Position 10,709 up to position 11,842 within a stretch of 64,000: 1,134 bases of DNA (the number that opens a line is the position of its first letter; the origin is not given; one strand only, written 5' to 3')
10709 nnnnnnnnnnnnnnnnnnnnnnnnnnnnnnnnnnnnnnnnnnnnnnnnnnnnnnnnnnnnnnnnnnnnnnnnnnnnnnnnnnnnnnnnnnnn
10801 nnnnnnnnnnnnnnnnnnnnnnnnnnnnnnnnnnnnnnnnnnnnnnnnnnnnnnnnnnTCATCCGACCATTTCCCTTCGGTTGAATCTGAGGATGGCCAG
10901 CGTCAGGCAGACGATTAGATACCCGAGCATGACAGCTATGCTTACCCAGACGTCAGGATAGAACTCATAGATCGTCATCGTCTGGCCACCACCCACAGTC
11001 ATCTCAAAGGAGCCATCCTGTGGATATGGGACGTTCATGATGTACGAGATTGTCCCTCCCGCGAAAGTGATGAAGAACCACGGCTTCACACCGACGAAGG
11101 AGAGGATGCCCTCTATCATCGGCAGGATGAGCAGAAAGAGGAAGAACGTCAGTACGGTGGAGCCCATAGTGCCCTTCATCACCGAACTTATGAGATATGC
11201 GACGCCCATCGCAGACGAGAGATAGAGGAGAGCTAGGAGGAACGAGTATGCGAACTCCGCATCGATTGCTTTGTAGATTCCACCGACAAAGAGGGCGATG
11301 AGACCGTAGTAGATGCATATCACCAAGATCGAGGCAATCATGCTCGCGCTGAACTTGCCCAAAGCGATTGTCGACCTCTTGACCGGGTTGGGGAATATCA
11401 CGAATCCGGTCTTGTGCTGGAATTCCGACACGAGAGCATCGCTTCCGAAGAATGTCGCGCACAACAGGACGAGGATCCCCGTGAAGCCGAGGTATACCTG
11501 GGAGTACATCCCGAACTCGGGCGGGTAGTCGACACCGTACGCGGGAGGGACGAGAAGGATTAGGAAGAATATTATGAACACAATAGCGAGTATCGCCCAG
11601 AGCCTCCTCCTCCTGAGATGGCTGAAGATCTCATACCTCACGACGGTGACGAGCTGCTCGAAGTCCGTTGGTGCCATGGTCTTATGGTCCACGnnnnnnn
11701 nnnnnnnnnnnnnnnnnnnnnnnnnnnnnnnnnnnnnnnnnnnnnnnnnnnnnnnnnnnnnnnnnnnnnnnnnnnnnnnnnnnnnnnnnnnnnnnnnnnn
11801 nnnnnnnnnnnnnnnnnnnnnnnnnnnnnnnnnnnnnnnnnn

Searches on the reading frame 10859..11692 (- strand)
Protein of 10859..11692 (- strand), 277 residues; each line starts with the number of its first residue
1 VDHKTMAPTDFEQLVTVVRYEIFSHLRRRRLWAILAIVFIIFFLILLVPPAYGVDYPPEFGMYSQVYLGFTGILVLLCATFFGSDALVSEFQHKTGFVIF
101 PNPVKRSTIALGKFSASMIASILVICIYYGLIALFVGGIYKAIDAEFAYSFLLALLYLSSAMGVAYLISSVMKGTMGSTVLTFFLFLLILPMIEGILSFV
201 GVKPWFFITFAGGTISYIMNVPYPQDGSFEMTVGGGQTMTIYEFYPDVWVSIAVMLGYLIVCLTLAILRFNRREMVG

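Call 31: search_protein_families(library=pfam, proteins=[window:10859-11692:-], max_evalue=0.0001)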
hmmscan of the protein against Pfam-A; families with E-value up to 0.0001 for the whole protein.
window:10859-11692:- (277 aa): 3 families
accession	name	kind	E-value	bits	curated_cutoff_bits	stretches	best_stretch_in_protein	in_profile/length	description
PF12679.13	ABC2_membrane_2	-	3.3e-14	53.3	27.2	1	16-275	2-283/283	ABC-2 family transporter protein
PF12730.13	ABC2_membrane_4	-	1.9e-08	34.9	27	1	26-187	9-177/179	ABC-2 family transporter protein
PF12698.13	ABC2_membrane_3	-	3.2e-06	26.9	31.6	1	63-268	160-347/347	ABC-2 family transporter protein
